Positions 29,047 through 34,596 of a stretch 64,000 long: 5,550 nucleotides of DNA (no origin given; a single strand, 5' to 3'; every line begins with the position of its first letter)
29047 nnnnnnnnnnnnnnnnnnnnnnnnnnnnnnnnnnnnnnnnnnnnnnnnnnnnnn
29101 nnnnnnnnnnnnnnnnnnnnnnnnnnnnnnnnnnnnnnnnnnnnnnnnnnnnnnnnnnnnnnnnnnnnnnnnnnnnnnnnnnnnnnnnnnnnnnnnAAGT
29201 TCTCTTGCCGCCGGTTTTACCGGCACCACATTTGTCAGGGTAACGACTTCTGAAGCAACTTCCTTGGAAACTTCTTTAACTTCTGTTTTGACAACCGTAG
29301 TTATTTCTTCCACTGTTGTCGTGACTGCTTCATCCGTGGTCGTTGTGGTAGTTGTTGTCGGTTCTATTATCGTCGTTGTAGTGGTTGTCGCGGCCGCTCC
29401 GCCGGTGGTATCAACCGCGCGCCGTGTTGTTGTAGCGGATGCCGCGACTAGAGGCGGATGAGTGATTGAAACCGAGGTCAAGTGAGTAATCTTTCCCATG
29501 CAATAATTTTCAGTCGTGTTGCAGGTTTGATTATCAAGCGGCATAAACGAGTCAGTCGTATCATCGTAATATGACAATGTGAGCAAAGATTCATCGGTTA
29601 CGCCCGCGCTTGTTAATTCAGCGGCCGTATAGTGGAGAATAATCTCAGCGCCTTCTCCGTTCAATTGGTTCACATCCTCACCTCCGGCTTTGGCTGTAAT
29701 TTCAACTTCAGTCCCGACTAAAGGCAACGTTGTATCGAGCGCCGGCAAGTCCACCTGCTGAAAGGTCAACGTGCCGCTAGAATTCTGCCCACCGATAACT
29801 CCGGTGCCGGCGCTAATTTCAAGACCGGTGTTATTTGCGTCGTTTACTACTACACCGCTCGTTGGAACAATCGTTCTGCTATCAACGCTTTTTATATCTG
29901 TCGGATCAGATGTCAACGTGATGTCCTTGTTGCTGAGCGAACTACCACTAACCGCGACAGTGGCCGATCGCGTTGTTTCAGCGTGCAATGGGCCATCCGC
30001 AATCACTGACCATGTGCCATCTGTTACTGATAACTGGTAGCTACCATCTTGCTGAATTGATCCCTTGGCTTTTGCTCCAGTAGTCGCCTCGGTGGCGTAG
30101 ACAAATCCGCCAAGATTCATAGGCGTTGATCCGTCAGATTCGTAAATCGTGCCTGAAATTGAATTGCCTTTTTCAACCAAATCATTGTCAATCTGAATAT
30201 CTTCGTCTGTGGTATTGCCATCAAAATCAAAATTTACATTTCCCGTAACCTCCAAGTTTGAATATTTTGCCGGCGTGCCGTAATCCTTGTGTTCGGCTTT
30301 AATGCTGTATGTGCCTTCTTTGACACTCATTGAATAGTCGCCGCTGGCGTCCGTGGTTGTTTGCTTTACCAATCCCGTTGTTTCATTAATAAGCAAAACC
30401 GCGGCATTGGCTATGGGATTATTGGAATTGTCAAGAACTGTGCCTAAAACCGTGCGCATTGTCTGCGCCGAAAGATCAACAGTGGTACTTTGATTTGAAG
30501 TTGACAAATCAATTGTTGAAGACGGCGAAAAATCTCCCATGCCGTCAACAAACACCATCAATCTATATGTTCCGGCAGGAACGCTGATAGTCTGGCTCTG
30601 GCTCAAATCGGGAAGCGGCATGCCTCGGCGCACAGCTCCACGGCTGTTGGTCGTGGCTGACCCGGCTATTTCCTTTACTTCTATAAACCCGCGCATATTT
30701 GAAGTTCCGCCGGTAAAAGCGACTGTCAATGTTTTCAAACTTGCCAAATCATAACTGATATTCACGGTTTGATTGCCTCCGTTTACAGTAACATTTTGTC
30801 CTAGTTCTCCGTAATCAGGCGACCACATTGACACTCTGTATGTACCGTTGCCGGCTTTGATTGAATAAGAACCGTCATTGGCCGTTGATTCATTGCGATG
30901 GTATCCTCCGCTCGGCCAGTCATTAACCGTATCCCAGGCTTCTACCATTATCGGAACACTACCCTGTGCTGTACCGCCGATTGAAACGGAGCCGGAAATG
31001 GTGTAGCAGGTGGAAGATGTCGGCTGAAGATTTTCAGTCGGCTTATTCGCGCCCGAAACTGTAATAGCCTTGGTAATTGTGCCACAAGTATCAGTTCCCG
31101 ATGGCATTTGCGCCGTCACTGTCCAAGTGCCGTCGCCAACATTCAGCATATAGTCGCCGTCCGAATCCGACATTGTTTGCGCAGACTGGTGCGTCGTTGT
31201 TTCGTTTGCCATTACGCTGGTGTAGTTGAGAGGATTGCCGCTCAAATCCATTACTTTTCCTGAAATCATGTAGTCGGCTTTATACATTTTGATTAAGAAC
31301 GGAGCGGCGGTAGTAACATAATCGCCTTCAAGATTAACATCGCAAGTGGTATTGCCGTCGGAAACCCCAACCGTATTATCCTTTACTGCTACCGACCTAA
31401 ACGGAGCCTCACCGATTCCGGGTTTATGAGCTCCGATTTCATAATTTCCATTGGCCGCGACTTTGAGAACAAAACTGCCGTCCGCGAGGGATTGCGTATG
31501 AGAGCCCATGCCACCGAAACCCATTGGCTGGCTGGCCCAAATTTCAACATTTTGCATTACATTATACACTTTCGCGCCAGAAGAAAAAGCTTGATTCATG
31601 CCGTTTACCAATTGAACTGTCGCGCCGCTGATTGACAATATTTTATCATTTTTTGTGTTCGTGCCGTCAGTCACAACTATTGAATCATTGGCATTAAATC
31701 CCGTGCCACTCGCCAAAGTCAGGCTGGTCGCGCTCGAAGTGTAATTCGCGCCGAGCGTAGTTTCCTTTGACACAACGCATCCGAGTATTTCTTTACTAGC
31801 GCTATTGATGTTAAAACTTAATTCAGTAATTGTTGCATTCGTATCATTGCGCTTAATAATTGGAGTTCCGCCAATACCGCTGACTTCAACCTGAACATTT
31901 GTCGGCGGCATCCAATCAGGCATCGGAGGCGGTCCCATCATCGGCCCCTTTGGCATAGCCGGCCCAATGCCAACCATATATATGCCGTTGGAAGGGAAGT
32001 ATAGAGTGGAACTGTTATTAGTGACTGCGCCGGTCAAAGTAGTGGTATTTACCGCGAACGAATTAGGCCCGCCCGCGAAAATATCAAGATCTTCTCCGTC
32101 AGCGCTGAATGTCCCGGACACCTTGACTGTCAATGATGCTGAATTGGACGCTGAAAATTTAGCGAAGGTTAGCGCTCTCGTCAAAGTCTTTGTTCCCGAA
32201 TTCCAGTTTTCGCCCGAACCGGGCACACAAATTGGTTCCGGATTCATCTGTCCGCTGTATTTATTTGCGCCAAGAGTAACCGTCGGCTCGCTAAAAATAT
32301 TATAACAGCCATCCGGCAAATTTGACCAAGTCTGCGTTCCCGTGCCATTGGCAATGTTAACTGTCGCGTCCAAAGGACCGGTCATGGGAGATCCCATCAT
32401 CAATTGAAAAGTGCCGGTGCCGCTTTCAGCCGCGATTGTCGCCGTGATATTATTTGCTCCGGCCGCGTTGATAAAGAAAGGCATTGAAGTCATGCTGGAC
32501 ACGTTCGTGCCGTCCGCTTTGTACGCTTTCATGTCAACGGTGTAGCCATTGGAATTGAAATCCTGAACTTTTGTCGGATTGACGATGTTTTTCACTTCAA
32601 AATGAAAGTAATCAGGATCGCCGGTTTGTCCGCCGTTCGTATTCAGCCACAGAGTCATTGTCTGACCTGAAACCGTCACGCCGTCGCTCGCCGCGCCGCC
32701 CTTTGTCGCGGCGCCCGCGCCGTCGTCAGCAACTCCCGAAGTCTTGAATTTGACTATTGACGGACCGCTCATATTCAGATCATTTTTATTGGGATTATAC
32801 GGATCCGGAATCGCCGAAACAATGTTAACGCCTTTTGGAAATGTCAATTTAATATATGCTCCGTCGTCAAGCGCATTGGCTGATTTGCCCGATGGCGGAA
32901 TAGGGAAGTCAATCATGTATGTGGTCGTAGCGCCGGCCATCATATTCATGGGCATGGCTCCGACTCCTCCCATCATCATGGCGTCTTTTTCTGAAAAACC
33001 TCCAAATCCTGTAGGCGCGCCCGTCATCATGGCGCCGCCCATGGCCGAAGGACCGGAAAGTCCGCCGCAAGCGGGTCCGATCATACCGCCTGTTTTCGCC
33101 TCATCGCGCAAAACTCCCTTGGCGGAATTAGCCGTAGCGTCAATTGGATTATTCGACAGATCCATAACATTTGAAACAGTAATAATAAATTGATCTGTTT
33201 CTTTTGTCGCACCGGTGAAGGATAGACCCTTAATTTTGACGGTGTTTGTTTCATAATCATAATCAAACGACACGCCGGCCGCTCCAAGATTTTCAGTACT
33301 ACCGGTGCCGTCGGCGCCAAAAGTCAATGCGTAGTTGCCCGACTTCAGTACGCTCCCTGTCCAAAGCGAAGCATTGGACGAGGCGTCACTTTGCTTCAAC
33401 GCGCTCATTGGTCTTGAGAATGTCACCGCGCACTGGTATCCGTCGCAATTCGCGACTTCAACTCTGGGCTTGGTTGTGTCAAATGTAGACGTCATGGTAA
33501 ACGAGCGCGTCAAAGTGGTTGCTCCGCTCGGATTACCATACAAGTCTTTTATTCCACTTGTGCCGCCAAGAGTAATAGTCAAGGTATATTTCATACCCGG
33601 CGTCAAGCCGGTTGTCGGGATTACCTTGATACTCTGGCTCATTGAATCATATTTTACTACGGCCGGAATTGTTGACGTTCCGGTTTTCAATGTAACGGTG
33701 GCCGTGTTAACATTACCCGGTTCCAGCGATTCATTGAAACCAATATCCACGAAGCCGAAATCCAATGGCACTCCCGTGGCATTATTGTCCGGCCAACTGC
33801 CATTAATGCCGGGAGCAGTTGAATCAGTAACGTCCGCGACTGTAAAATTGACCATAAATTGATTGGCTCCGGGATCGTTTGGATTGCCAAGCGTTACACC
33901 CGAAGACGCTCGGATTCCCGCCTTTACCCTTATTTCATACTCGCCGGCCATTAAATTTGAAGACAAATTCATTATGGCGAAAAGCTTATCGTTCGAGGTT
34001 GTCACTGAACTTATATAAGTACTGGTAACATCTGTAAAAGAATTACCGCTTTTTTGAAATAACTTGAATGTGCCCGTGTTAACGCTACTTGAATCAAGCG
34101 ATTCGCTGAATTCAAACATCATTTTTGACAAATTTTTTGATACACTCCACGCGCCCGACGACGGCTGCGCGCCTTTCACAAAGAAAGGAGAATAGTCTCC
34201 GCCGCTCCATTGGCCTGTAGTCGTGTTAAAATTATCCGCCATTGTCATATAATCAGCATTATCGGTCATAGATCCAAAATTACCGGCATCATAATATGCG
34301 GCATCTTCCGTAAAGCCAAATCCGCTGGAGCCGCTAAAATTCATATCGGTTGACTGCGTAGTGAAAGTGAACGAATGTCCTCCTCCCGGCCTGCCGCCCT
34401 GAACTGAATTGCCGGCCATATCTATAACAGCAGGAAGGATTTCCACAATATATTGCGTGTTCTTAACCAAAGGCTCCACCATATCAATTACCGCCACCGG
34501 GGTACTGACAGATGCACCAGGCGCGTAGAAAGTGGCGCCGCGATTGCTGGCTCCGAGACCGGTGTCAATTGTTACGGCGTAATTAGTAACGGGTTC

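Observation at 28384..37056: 2890-aa surface protein with Met/Gly/Pro low-complexity blocks, a poly-Thr linker and duplicated C-terminal putative anchoring modules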

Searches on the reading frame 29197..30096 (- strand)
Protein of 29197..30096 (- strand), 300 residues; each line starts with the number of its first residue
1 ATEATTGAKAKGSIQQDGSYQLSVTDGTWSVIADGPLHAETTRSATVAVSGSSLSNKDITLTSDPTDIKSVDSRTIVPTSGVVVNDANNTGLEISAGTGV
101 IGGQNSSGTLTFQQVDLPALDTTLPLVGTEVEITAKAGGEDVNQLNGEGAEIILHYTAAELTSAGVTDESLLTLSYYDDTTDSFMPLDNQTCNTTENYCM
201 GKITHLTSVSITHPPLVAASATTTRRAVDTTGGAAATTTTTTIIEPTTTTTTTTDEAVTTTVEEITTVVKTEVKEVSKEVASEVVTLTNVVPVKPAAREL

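Call 86: search_protein_families(library=pfam, proteins=[window:29197-30096:-], max_evalue=0.01)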
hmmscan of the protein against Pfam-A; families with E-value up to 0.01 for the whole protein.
window:29197-30096:- (300 aa): 0 families

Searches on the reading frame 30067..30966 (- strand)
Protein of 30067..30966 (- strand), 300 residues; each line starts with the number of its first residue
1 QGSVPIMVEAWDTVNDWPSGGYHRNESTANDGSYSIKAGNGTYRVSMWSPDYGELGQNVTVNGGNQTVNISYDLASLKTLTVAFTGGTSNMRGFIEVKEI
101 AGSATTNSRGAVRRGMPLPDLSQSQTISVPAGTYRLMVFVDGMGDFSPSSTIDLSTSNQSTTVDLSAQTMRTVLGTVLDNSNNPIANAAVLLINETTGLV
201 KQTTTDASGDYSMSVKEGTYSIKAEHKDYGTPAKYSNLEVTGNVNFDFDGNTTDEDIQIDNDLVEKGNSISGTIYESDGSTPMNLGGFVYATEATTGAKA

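Call 86: search_protein_families(library=pfam, proteins=[window:30067-30966:-], max_evalue=0.01)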
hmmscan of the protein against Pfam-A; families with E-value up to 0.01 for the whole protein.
window:30067-30966:- (300 aa): 13 families
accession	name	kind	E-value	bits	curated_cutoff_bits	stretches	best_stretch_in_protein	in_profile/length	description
PF13620.12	CarboxypepD_reg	-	1.8e-21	76.7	32.3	2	172-246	1-77/82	Carboxypeptidase regulatory-like domain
PF13715.12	CarbopepD_reg_2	-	2.2e-10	40.9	32.2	1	175-254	3-78/88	CarboxypepD_reg-like domain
PF14686.12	fn3_3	-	5.1e-07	29.8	24.4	0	28-67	31-73/75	Polysaccharide lyase family 4, domain II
PF17210.9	SdrD_B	-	7.3e-06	26.6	29.7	1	179-257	18-94/112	SdrD B-like domain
PF08308.17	PEGA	-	1.6e-05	25.2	20.8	0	40-75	34-68/71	PEGA domain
PF14900.11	DUF4493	-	9.2e-05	22.8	27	0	22-73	45-96/226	Domain of unknown function (DUF4493)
PF23194.1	NOMO_5th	-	0.00011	22.9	27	0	187-226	18-58/89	NOMO fifth transthyretin-like domain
PF07210.18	DUF1416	-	0.00015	22.1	23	1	160-227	11-75/97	Protein of unknown function (DUF1416)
PF02369.22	Big_1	-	0.00055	20.4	34.9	1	168-225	16-79/93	Bacterial Ig-like domain (group 1)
PF11974.14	bMG3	-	0.00065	20.1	34.9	0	180-216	23-59/103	Bacterial alpha-2-macroglobulin MG3 domain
PF08400.16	phage_tail_N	-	0.00072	20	26.6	0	175-226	7-64/134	Prophage tail fibre N-terminal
PF15976.11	CooC_C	-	0.0012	19.3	29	1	163-226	9-66/93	CS1-pili formation C-terminal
PF22058.2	X25_BaPul_like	-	0.0013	19.2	27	0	32-76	33-84/87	Pullulanase X25 domain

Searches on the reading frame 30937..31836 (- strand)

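Call 86: search_protein_families(library=pfam, proteins=[window:30937-31836:-], max_evalue=0.01)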
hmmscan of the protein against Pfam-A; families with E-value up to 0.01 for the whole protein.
window:30937-31836:- (300 aa): 3 families
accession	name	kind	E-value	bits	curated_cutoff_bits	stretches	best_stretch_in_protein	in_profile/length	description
PF13620.12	CarboxypepD_reg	-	1.8e-14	54.3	32.3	1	191-248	2-60/82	Carboxypeptidase regulatory-like domain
PF13715.12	CarbopepD_reg_2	-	7.3e-07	29.6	32.2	1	191-245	1-53/88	CarboxypepD_reg-like domain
PF07210.18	DUF1416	-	0.00056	20.2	23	1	187-250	18-80/97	Protein of unknown function (DUF1416)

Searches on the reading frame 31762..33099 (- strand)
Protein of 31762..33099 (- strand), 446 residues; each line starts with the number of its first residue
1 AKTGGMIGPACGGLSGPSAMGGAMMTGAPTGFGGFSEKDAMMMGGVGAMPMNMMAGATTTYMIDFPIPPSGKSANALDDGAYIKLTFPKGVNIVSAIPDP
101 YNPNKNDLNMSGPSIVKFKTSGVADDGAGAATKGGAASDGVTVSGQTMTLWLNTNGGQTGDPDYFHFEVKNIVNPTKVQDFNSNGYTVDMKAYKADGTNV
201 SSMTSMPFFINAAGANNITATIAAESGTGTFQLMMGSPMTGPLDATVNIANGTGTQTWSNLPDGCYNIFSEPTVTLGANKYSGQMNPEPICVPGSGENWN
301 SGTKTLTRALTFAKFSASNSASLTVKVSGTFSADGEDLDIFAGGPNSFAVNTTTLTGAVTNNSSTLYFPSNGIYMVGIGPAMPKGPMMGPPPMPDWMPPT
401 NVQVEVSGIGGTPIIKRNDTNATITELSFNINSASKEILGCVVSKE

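Call 80: predict_structure(alignment_id=A3)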
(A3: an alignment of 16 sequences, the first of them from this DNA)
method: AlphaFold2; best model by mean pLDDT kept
length: 446 residues; sequences in the alignment: 16
mean_pLDDT: 75.9   pTM: 0.61
mean pLDDT of the five models: 75.9, 72.9, 72.7, 70.4, 68.2
residues with pLDDT >= 90: 103; 70-90: 228; 50-70: 50; < 50: 65
segments of 3 or more residues with pLDDT < 50: 1-44, 124-137, 386-389
pLDDT, mean of each block of 10 residues (from residue 1): 27 25 26 30 63 87 83 77 92 85 72 78 47 50 88 79 84 89 87 89 88 87 92 83 88 92 85 86 78 61 78 87 92 83 82 88 90 90 58 73 92 91 93 57 53
secondary structure, 60 per line:
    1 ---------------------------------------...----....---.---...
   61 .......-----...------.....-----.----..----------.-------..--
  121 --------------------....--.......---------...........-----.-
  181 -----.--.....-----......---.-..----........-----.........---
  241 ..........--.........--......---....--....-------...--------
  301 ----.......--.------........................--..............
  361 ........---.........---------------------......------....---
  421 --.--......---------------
elements in order: E47-50 E58-67 E82-86 E141-144 E147-153 E163-173 E189-193 E199-204 E216-223 E229-237 E241-250 E253-261 E264-269 E273-276 E279-282 E290-292 E305-311 E321-344 E347-368 E372-380 E402-407 E414-417 E426-431

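Call 82: fold_search(model_id=the predicted structure, library=pdb)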
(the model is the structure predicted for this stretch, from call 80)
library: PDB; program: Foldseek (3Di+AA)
matches with E <= 10: 1317; with E <= 0.001: 58
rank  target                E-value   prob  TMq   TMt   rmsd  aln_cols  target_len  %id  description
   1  10ps                  5.9e-09  1.00  0.16  0.14  32.3       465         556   14  Crystal structure of SdrD A2-A3-B1-B2 domains from Staphylococcus aureus JH1 (released 2026-02-11)
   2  3rkp_A                1.6e-08  1.00  0.19  0.23  14.6       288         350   17  Crystal structure of BcpA*(D312A), the major pilin subunit of Bacillus cereus (released 2012-05-30)
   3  7w6b                  3.1e-08  1.00  0.17  0.11  27.4       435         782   11  Crystal Structure of PitA from pilus islet-2 of Streptococcus oralis (released 2022-06-01)
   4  6m3y                  4.7e-08  1.00  0.18  0.11  39.7       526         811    9  Crystal structure of pilus adhesin, SpaC from Lactobacillus rhamnosus GG - open conformation (released 2020-07-29)
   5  3rkp_B                1.9e-07  1.00  0.20  0.25  14.9       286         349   16  Crystal structure of BcpA*(D312A), the major pilin subunit of Bacillus cereus (released 2012-05-30)
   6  3kpt_A                3.8e-07  1.00  0.18  0.22  14.8       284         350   16  Crystal structure of BcpA, the major pilin subunit of Bacillus cereus (released 2009-11-24)
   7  3kpt_B                5.7e-07  1.00  0.21  0.25  14.6       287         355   17  Crystal structure of BcpA, the major pilin subunit of Bacillus cereus (released 2009-11-24)
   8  8f70                  5.7e-07  1.00  0.15  0.13  33.5       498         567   11  Identification of an Immunodominant region on a Group A Streptococcus T-antigen Reveals Temperature-Dependent Motion in  (released 2023-03-08)
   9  6fwv_A                1.1e-06  1.00  0.17  0.15  28.1       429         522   10  The Bacillus anthracis TIE protein (released 2018-08-08)
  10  4uzg                  1.2e-06  1.00  0.20  0.28  15.2       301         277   12  Crystal structure of group B streptococcus pilus 2b backbone protein SAK_1440 (released 2015-05-13)
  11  4hsq                  2.0e-06  1.00  0.18  0.26  12.8       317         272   11  Crystal Structure of Domains D2 and D3 of the Major Pilin SpaD from Corynebacterium diphtheriae (released 2013-11-13)
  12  7c7u_A                2.4e-06  0.97  0.14  0.11  20.4       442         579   10  Biofilm associated protein - BSP domain (released 2021-05-12)
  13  7vcr_A                2.4e-06  0.96  0.15  0.15  40.6       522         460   11  Crystal Structure of PitA fragment from pilus islet-2 of Streptococcus oralis (released 2022-06-01)
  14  8wxd_A                3.1e-06  1.00  0.19  0.20  14.2       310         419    9  Crystal Structure of shaft pilin PilA from Streptococcus sanguinis (released 2025-05-07)
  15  8kb2                  8.9e-06  1.00  0.20  0.29  12.9       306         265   13  Crystal Structure of M- and C-Domains of the shaft pilin LrpA from Ligilactobacillus ruminis - iodide derivative (released 2024-07-10)
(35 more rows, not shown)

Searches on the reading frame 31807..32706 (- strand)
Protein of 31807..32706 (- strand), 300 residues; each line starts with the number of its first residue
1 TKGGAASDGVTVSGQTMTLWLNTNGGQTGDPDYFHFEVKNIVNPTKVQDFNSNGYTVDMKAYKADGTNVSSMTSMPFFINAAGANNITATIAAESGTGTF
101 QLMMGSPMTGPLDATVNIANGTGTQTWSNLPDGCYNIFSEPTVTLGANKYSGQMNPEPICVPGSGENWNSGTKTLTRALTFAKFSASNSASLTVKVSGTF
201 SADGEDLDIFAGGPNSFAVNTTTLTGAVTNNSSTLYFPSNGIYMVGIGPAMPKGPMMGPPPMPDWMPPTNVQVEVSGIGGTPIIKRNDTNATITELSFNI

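Call 86: search_protein_families(library=pfam, proteins=[window:31807-32706:-], max_evalue=0.01)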
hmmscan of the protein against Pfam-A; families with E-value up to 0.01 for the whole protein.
window:31807-32706:- (300 aa): 1 family
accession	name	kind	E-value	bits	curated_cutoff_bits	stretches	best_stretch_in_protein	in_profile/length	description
PF03422.21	CBM_6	-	6.4e-05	23.7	28.9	1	78-129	40-90/125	Carbohydrate binding module (family 6)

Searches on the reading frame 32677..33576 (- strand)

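Call 86: search_protein_families(library=pfam, proteins=[window:32677-33576:-], max_evalue=0.01)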
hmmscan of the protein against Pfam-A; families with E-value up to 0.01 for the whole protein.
window:32677-33576:- (300 aa): 1 family
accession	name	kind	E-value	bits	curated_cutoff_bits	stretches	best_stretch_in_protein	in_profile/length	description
PF18692.7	DUF5640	-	0.0016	18.7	28.5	1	78-119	11-48/85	Family of unknown function (DUF5640)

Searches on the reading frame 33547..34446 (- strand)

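Call 86: search_protein_families(library=pfam, proteins=[window:33547-34446:-], max_evalue=0.01)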
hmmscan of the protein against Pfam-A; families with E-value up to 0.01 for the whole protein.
window:33547-34446:- (300 aa): 1 family
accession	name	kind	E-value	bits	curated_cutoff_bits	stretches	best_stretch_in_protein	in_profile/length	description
PF13205.12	Big_5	-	8.1e-19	68.7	23.6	2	208-294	1-86/105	Bacterial Ig-like domain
